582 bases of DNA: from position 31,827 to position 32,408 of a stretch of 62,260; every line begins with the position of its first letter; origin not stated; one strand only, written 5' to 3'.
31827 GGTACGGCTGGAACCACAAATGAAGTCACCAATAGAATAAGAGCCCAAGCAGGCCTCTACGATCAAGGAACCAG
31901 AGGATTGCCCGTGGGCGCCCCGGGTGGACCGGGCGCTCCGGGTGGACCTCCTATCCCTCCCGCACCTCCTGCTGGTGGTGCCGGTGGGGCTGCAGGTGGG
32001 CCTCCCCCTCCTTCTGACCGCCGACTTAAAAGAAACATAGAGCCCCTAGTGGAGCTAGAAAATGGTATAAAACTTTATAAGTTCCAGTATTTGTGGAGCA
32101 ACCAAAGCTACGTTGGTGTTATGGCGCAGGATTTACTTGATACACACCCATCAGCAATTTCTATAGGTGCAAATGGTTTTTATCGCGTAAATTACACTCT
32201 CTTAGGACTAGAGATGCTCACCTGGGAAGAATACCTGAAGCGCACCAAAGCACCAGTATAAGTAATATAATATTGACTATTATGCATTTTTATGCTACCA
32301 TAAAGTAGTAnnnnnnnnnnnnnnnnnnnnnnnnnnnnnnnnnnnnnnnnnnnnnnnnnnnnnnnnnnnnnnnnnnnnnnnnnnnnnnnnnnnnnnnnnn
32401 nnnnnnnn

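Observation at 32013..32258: VirB6-like T4SS channel protein ends in a phage tail-spike intramolecular-chaperone (peptidase S74-type) domain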

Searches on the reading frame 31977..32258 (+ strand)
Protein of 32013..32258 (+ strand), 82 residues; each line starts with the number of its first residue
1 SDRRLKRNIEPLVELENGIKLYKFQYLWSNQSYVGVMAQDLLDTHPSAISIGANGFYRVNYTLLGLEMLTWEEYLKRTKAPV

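Call 3: search_protein_families(library=pfam, proteins=[window:32013-32258:+], max_evalue=1)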
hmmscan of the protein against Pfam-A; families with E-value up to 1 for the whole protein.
window:32013-32258:+ (82 aa): 1 family
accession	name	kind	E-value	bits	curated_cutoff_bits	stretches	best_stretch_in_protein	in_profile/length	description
PF13884.11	Peptidase_S74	-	6.8e-08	33.1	22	1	1-44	1-52/58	Chaperone of endosialidase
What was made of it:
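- Checked: For the 82 aa alone the score is 33.1 bits (call 3).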

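Call 13: find_homologous_proteins(query=window:32013-32258:+, max_evalue=0.001)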
Query window:32013-32258:+ (82 aa): 50 proteins with E <= 0.001 among 50 candidates.
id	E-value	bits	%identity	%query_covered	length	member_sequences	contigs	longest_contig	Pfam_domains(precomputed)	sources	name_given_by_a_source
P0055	6.4e-27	111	67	95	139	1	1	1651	PF13884.12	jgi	jgi:hypothetical protein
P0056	2.8e-18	83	55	94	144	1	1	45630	PF13884.12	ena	-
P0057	2.9e-18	83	55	90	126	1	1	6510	PF13884.12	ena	-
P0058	9.9e-18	82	57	88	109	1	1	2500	PF13884.12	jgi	jgi:hypothetical protein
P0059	2.0e-17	81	56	95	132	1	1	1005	PF13884.12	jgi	-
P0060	2.4e-17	80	63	83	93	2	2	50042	PF13884.12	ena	-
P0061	2.9e-17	80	58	90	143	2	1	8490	-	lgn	-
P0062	3.1e-17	80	57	90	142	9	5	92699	PF13884.12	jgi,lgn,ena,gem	-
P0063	3.4e-17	80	61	90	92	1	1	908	PF13884.12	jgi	jgi:hypothetical protein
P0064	6.8e-16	76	56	94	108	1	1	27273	PF13884.12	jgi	jgi:hypothetical protein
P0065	2.2e-14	71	53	94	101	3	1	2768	PF13884.12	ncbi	ncbi:MAG: tail fiber domain-containing protein, partial [Anderseniella sp.]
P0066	3.2e-14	70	55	89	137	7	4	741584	PF13884.12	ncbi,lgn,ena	-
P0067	4.6e-14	70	56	83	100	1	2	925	PF13884.12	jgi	jgi:hypothetical protein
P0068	1.7e-13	68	54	83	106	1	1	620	PF13884.12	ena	-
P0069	1.9e-13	68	54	83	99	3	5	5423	PF13884.12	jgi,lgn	jgi:hypothetical protein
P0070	2.9e-13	67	54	83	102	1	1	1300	PF13884.12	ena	-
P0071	2.9e-13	67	53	83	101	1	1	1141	PF13884.12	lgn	-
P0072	3.0e-13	67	54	83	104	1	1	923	PF13884.12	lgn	-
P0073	3.1e-13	67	54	83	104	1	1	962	PF13884.12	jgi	jgi:hypothetical protein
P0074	3.2e-13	67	54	82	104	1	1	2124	PF13884.12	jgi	-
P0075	3.2e-13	67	51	94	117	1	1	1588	PF13884.12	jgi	jgi:hypothetical protein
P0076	4.1e-13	67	54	83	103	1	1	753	PF13884.12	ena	-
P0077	4.9e-13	67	54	83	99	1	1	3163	PF13884.12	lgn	-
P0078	5.5e-13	66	54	83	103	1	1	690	PF13884.12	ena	-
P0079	5.5e-13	66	53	83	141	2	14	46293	PF13884.12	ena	-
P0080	5.9e-13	66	54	83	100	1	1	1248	PF13884.12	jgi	jgi:hypothetical protein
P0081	6.1e-13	66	53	83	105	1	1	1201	PF13884.12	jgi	-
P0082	7.2e-13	66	54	83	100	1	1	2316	PF13884.12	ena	-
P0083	9.5e-13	66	53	88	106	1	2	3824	PF13884.12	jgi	-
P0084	1.1e-12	65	56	83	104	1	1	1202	PF13884.12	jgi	jgi:hypothetical protein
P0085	1.4e-12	65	50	90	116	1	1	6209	PF13884.12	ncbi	-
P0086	1.4e-12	65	53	83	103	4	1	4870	PF13884.12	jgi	jgi:hypothetical protein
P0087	1.6e-12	65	54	83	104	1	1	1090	PF13884.12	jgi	jgi:hypothetical protein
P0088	3.0e-12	64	53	83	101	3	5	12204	PF13884.12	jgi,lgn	jgi:hypothetical protein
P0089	3.1e-12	64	53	83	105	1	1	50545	PF13884.12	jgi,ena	-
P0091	3.6e-12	64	53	83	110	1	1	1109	PF13884.12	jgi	-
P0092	5.7e-12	63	51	83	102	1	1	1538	PF13884.12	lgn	-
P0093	7.9e-12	63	51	83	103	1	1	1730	PF13884.12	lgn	-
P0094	9.0e-12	63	51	89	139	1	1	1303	PF13884.12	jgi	jgi:hypothetical protein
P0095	9.6e-12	63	53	83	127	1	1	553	PF13884.12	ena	-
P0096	1.2e-11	62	51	83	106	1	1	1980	PF13884.12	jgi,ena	-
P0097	1.3e-11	62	53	83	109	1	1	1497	PF13884.12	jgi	jgi:hypothetical protein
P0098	1.5e-11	62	51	83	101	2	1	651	PF13884.12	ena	-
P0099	2.3e-11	61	53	83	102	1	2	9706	PF13884.12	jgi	jgi:hypothetical protein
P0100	2.9e-11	61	51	83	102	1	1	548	PF13884.12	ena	-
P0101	1.2e-10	59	51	83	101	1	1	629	PF13884.12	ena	-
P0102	1.2e-10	59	50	83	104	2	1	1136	PF13884.12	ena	-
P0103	6.6e-10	57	51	79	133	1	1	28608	PF13884.12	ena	-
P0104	4.3e-8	51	47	80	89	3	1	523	PF13884.12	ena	-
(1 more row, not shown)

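Call 35: find_encoding_contigs(protein=P0089, flank=8000, max_places=2)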
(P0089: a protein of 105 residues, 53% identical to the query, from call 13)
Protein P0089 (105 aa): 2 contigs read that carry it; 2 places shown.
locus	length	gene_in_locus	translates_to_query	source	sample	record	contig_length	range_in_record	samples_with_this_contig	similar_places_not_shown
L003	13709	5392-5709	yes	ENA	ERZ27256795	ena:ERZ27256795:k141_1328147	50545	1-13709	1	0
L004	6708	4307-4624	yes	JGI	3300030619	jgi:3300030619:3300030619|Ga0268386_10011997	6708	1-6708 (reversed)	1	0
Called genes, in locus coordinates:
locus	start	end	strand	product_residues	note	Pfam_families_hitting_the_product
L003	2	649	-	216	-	?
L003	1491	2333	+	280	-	-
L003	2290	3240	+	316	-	PF08240:ADH_N, PF00107:ADH_zinc_N, PF13602:ADH_zinc_N_2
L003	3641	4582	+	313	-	PF00561:Abhydrolase_1, PF12146:Hydrolase_4 (weak), PF12697:Abhydrolase_6 (weak)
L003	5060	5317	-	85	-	PF22022:Phage_int_M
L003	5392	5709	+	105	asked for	PF13884:Peptidase_S74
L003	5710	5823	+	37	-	-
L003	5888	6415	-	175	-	-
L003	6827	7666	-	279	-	PF02627:CMD (faint)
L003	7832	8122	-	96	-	-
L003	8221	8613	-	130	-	PF01042:Ribonuc_L-PSP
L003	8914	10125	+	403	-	PF06500:FrsA-like, PF05448:AXE1 (faint), PF12146:Hydrolase_4 (faint)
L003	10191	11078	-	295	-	PF08450:SGL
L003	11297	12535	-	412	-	PF01546:Peptidase_M20, PF07687:M20_dimer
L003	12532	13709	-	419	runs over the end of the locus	PF04389:Peptidase_M28 (weak), PF01546:Peptidase_M20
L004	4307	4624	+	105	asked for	PF13884:Peptidase_S74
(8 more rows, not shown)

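Call 37: search_protein_representatives(protein=window:32013-32258:+)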
Query: 82 residues. Proteins with E-value up to 0.001 (for the whole library): 3883; up to 1e-10: 898; up to 1e-30: 1. The best 150 are listed.
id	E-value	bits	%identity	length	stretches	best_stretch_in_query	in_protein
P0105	3.5e-35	135.5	46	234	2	1-78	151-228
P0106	2.0e-30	120.3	41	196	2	1-74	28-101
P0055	2.0e-27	110.8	68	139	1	1-76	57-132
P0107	1.1e-25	105.2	68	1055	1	1-75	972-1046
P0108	4.8e-25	103.2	46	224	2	1-69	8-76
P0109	1.6e-24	101.6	68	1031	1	1-75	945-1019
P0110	5.1e-24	99.9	64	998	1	1-75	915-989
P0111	8.3e-24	99.3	65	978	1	1-80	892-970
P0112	1.5e-23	98.4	64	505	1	1-74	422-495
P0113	1.8e-23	98.2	41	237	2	1-75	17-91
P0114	2.4e-23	97.8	64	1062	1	1-76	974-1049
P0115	4.1e-23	97.0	62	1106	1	1-78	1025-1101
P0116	1.2e-22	95.6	61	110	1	1-75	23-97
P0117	1.5e-22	95.2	65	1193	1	1-74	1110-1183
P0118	1.9e-22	94.9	63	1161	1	1-79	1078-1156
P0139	5.0e-20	87.2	56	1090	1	1-75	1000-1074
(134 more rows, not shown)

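Call 55: search_solved_structures(query=A3, max_evalue=10, show_alignments=4)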
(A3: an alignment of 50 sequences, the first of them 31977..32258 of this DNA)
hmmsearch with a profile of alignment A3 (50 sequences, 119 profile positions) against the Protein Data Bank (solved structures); distinct sequences matched with E-value up to 10: 5.
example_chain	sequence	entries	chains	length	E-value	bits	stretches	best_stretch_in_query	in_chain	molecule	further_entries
6f45_A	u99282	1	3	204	0.04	16.8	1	34-101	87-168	Long tail fiber distal subunit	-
3gud_A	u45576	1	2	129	0.16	14.9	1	40-86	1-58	Neck appendage protein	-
7dc3_A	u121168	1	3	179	0.37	13.7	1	37-89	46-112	Isoform 2 of Myelin regulatory factor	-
8jov_1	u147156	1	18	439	0.98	12.4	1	33-88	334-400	Putative tail fiber protein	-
28jw_w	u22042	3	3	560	1.4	11.8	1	65-110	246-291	Plastid-specific ribosomal protein-7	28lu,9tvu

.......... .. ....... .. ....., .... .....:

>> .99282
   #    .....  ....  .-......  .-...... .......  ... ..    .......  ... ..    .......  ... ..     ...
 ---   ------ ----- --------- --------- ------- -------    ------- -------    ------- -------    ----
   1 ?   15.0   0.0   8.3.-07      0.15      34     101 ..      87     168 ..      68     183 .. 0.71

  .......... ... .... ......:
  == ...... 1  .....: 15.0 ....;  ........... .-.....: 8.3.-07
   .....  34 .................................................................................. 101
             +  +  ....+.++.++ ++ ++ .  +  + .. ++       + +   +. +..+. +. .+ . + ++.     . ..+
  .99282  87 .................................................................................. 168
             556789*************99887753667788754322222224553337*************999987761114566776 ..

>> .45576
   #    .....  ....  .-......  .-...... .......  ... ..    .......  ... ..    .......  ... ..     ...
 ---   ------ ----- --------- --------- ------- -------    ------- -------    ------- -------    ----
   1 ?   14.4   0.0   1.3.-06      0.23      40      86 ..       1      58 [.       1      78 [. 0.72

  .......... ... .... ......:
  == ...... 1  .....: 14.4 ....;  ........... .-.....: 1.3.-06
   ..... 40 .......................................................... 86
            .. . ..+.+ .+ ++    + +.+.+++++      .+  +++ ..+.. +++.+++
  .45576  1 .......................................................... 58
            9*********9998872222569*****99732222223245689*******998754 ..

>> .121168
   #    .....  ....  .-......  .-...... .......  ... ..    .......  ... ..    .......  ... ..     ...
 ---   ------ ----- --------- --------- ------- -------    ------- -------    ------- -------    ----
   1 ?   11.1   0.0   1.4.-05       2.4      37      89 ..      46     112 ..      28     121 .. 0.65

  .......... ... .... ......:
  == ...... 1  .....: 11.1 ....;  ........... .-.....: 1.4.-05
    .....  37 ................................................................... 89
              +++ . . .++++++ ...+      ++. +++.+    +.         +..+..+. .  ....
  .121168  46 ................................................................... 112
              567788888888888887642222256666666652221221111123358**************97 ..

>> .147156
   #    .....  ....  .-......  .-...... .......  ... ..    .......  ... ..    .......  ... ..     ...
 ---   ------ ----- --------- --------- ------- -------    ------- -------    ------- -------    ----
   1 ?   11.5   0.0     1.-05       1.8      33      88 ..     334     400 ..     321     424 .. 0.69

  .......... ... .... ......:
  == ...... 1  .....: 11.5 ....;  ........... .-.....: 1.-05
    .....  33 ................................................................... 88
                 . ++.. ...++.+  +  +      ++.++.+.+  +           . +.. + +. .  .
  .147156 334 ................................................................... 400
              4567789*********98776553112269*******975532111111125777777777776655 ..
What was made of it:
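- Weak profile hits go only to the expected solved ICAs: S16 gp37 6f45, phi29 gp12 3gud and MyRF 7dc3 (call 55).
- Tried and rejected: A profile was needed to reach the ICAs, and even then only weakly (call 55).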

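Call 56: predict_structure(alignment_id=A3)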
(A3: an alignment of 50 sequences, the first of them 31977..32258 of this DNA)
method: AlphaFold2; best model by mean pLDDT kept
length: 94 residues; sequences in the alignment: 50
mean_pLDDT: 84.9   pTM: 0.70
mean pLDDT of the five models: 84.9, 84.3, 82.4, 81.8, 81.0
residues with pLDDT >= 90: 55; 70-90: 25; 50-70: 8; < 50: 6
segments of 3 or more residues with pLDDT < 50: 1-4
pLDDT, mean of each block of 10 residues (from residue 1): 50 83 92 95 95 91 86 92 93 56
secondary structure, 60 per line:
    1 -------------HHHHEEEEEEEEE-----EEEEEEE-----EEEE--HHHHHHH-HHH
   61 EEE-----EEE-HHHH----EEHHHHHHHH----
elements in order: H14-17 E18-26 E32-38 E44-47 H50-56 E61-63 E69-71 H73-76 H83-90

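Call 59: fold_search(model_id=the predicted structure, library=pdb)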
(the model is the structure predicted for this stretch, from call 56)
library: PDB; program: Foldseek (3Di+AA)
matches with E <= 10: 122; with E <= 0.001: 0
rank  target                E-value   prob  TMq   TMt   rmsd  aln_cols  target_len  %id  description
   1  2r9y                  2.4e+00  0.07  0.21  0.07   9.8        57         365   16  Structure of antiplasmin (released 2007-12-18)
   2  9d50_B                3.0e+00  0.51  0.32  0.11   1.2        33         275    9  Structure of PAK1 in complex with compound 24 (released 2025-04-02)
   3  2bik                  3.0e+00  0.13  0.31  0.14   5.3        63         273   14  Human Pim1 phosphorylated on Ser261 (released 2005-02-07)
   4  2xiy                  3.0e+00  0.13  0.31  0.14   5.4        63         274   14  Protein kinase Pim-1 in complex with fragment-2 from crystallographic fragment screen (released 2011-02-23)
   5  6ykd                  3.0e+00  0.13  0.32  0.14   5.3        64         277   14  Human Pim-1 kinase in complex with an inhibitor identified by virtual screening (released 2020-07-01)
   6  6ayd                  3.1e+00  0.13  0.32  0.14   5.4        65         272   14  Pim1 complexed with N-(6-(4-hydroxyphenyl)-1H-indazol-3-yl)cyclopropanecarboxamide (released 2017-12-27)
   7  2hij_I                3.1e+00  0.08  0.26  0.09   6.5        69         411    9  Crystal Structure of P14 Alanine Variant of Antithrombin (released 2007-06-19)
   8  9n48_B                3.3e+00  0.51  0.31  0.11   1.1        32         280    9  Crystal structure of PAK1 bound to compound C1 (released 2025-06-25)
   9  4n70                  3.3e+00  0.13  0.32  0.14   5.3        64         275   14  Pim1 Complexed with a pyridylcarboxamide (released 2013-11-06)
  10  2bil_B                3.5e+00  0.12  0.32  0.14   5.3        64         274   14  The human protein kinase Pim1 in complex with its consensus peptide Pimtide (released 2005-02-07)
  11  4zlo_A                3.7e+00  0.20  0.31  0.11   5.3        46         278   11  Serine/threonine-protein kinase PAK1 complexed with a dibenzodiazepine: identification of an allosteric site on PAK1 (released 2015-08-05)
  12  7qfm_A                3.7e+00  0.06  0.26  0.13   5.7        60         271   13  Pim1 in complex with (E)-4-((2-oxoindolin-3-ylidene)methyl)benzoic acid and Pimtide (released 2022-12-21)
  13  6pdp_A                4.0e+00  0.07  0.27  0.13   5.3        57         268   14  Human PIM1 bound to benzothiophene inhibitor 379 (released 2019-07-24)
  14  9d4x_B                4.2e+00  0.38  0.32  0.11   1.3        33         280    9  Structure of PAK1 in complex with compound 16 (released 2025-04-02)
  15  1t1f_A                4.2e+00  0.06  0.25  0.08   6.7        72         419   10  Crystal Structure of Native Antithrombin in its Monomeric Form (released 2005-10-04)
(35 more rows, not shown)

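Call 62: fold_search(model_id=the predicted structure, library=viral)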
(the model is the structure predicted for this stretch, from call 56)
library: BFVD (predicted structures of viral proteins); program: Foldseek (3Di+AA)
matches with E <= 10: 450; with E <= 0.001: 13
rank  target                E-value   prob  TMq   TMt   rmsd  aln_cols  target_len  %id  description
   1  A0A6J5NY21            1.8e-06  1.00  0.68  0.21  11.1        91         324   37  Intramolecular chaperone auto-processing domain containing protein [uncultured Caudovirales phage]
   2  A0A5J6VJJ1            1.9e-05  1.00  0.67  0.14  10.2        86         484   36  LysM domain-containing protein [Megaviridae environmental sample]
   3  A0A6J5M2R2            6.7e-05  1.00  0.63  0.17   1.6        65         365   38  Intramolecular chaperone auto-processing domain containing protein [uncultured Caudovirales phage]
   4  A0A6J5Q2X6            8.0e-05  1.00  0.62  0.20   2.2        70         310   37  Intramolecular chaperone auto-processing domain containing protein [uncultured Caudovirales phage]
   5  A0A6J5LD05            1.1e-04  1.00  0.61  0.04   7.0        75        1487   28  Intramolecular chaperone auto-processing domain containing protein [uncultured Caudovirales phage]
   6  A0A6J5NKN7            1.3e-04  1.00  0.65  0.13  11.0        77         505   39  Intramolecular chaperone auto-processing domain containing protein [uncultured Caudovirales phage]
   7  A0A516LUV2            2.3e-04  1.00  0.66  0.10   1.3        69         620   28  (no name in the UniProt tables at hand)
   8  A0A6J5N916            3.2e-04  1.00  0.59  0.04   1.3        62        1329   37  Intramolecular chaperone auto-processing domain containing protein [uncultured Caudovirales phage]
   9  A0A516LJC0            3.2e-04  1.00  0.60  0.07   2.3        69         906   30  (no name in the UniProt tables at hand)
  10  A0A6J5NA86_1          3.8e-04  1.00  0.63  0.07  10.0        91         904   26  DUF4214 domain-containing protein [uncultured Caudovirales phage]
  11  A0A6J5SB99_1          4.0e-04  1.00  0.61  0.07   8.6        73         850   36  Intramolecular chaperone auto-processing domain containing protein [uncultured Caudovirales phage]
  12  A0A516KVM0            6.4e-04  1.00  0.56  0.24   2.2        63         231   35  (no name in the UniProt tables at hand)
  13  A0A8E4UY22            6.4e-04  1.00  0.65  0.05  12.9        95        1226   22  Tail protein [Maribacter phage Colly_1]
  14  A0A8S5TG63            1.7e-03  1.00  0.62  0.11   6.6        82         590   27  Endosialidase chaperone [Phage sp. ctL4h4]
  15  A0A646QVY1            1.7e-03  1.00  0.55  0.09   9.4        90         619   31  (no name in the UniProt tables at hand)
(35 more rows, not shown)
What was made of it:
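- On Peptidase_S74 / ICA domain (PF13884): The monomer model (pLDDT 85, call 56) matches predicted phage ICA proteins in BFVD: 13 hits at E <= 1e-3 and TMq up to 0.68 (call 62).
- The AlphaFold model has pLDDT 85 (call 56) and matches predicted phage ICA-domain proteins, with 13 BFVD hits at E <= 1e-3 and TMq 0.56-0.68 (call 62).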

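Call 66: search_dna_similar(query=window:32013-32258:+, collection=phages, mode=protein, max_evalue=0.001, max_rows=20)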
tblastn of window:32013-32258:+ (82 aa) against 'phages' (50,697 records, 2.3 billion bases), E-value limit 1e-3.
Records with a match: 56; places in all: 56; records where one place covers at least 80% of the query: 6.
Best place of each record, by identity: <60% 56.
By first word of the organism name: Brucella 41; Rhizobium 4; Microcystis 2; Synechococcus 2; Bacteriophage 1; Fusobacterium 1; Roseobacter 1; Octadecabacter 1; EBPR 1; Caudoviricetes 1; and 1 more.
By host as written in the record: Brucella abortus S19 14; Brucella sp. 6; Brucella abortus 141 5; Brucella abortus 4; - 3; brucella abortus 141 2; Brucella abortus 544 2; Brucella melitensis 16M 2; and 17 more.
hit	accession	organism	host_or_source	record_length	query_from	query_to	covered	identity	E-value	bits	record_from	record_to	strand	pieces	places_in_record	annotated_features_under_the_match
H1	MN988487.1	Rhizobium phage RHph_Y1_10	Rhizobium etli Y1_10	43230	1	68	83%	52.9%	2e-13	68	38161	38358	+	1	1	putative peptidase_S74 domain-containing structural protein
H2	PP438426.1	Microcystis phage Mae-JY35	Microcystis aeruginosa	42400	1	68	83%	50.0%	2e-11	63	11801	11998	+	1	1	putative peptidase S74 domain-containing structural protein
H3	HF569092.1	Brucella phage Wb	Brucella sp.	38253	1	62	76%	48.4%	5e-14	71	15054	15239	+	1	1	Wb_ORF18: hypothetical protein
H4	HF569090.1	Brucella phage R/C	Brucella sp.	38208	1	62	76%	48.4%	5e-14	71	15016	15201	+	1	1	R/C_ORF18: hypothetical protein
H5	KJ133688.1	Brucella phage 02_19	Brucella abortus S19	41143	1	62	76%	48.4%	5e-14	71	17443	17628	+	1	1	structural protein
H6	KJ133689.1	Brucella phage 02_141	Brucella abortus 141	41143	1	62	76%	48.4%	5e-14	71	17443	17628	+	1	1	structural protein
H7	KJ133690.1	Brucella phage 11sa_19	Brucella abortus S19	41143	1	62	76%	48.4%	5e-14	71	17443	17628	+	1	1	structural protein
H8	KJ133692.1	Brucella phage 110_19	Brucella abortus S19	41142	1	62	76%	48.4%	5e-14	71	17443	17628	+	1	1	structural protein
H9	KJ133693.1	Brucella phage 110_141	Brucella abortus 141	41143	1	62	76%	48.4%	5e-14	71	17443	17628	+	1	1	structural protein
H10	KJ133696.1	Brucella phage 177_19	Brucella abortus S19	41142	1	62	76%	48.4%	5e-14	71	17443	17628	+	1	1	structural protein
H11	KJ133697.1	Brucella phage 177_141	Brucella abortus S19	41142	1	62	76%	48.4%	5e-14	71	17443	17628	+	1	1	structural protein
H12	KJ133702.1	Brucella phage 1066_19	Brucella abortus S19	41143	1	62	76%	48.4%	5e-14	71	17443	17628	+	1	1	structural protein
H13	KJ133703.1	Brucella phage 1066_141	brucella abortus 141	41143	1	62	76%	48.4%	5e-14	71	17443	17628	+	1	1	structural protein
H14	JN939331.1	Brucella phage Tb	Brucella abortus 544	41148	1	62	76%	48.4%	5e-14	71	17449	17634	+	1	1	structural protein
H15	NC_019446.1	Brucella phage Tb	Brucella abortus 544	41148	1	62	76%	48.4%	5e-14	71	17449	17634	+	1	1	virion structural protein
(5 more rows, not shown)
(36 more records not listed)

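Call 67: search_dna_similar(query=window:32013-32258:+, collection=plasmids, mode=protein, max_evalue=0.001, max_rows=25)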
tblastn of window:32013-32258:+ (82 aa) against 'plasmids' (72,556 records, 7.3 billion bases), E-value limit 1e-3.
Records with a match: 75; places in all: 75; records where one place covers at least 80% of the query: 72.
Best place of each record, by identity: <60% 75.
By first word of the organism name: Rhizobium 70; Vibrio 3; Neorhizobium 1; Pseudochrobactrum 1.
By predicted mobility (MOB-suite, as given by PLSDB): non-mobilizable 38; mobilizable 27; conjugative 10.
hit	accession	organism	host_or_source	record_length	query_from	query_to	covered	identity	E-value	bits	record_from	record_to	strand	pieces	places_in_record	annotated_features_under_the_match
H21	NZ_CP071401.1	Rhizobium leguminosarum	lentil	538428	2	80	96%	43.0%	2e-12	67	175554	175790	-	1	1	tail fiber domain-containing protein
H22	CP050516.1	Rhizobium leguminosarum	Trifolium repens,cell culture,root ...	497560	1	82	100%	40.2%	5e-13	69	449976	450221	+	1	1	none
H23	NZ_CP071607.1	Rhizobium binae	lentil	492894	1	73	89%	45.2%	2e-13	70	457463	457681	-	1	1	tail fiber domain-containing protein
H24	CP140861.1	Rhizobium ruizarguesonis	Trifolium pratense,whole organism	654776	1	73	89%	45.2%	6e-13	69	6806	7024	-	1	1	tail fiber domain-containing protein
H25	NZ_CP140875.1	Rhizobium beringeri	Trifolium pratense,whole organism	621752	1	73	89%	43.8%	7e-13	69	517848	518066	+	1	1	tail fiber domain-containing protein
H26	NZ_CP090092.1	Rhizobium leguminosarum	Galega,Cell culture,Plant nodule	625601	1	73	89%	43.8%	7e-13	69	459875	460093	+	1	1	tail fiber domain-containing protein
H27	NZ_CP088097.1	Rhizobium sp. SU303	cell culture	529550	1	73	89%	43.8%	7e-12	66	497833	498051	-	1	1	tail fiber domain-containing protein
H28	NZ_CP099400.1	Rhizobium sp. Pop5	Phaseolus vulgaris,Cell culture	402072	1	80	98%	40.0%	3e-11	64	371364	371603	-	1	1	tail fiber domain-containing protein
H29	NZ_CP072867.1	Rhizobium sp. NLR16a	lentil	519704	1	70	85%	45.7%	4e-13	69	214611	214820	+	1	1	tail fiber domain-containing protein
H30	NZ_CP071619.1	Rhizobium bangladeshense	lentil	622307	1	70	85%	45.7%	1e-12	67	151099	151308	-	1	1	tail fiber domain-containing protein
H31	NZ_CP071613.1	Rhizobium bangladeshense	lentil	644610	1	70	85%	45.7%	1e-12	67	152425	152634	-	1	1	tail fiber domain-containing protein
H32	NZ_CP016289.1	Rhizobium leguminosarum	Vavilovia formosa,cell culture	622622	1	70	85%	45.7%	2e-12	67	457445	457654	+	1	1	tail fiber domain-containing protein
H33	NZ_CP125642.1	Rhizobium sp. BT03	Phaseolus vulgaris,Pure culture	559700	2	80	96%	40.5%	7e-12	66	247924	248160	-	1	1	tail fiber domain-containing protein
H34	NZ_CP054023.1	Rhizobium indicum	Pisum sativum l. (pea),Pure culture,Pea ...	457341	2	73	88%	43.1%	3e-12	67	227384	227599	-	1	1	tail fiber domain-containing protein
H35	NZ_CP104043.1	Rhizobium sp. WSM4643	Pisum sativum,Cell culture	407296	2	73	88%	43.1%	4e-12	66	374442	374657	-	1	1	tail fiber domain-containing protein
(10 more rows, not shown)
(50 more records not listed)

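Call 68: get_annotated_region(hit=H1, flank=1500)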
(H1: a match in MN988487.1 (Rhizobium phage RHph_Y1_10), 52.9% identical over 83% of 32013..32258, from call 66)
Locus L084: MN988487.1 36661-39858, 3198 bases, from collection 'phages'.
description: Rhizobium phage RHph_Y1_10, complete genome.
organism: Rhizobium phage RHph_Y1_10 (NCBI taxid 2509570)
taxonomy: Viruses; Duplodnaviria; Heunggongvirae; Uroviricota; Caudoviricetes
host: Rhizobium etli Y1_10; source: agricultural lands; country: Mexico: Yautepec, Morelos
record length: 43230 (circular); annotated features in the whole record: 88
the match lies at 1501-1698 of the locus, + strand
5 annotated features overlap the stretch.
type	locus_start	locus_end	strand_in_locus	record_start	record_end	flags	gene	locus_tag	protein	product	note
CDS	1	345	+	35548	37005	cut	-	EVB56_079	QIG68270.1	hypothetical protein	-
CDS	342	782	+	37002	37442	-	-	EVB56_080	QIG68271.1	hypothetical protein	-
CDS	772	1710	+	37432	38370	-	-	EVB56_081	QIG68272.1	putative peptidase_S74 domain-containing structural protein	-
CDS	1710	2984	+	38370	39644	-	-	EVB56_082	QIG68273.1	putative injection protein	-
CDS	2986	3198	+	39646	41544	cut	-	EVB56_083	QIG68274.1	putative injection protein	-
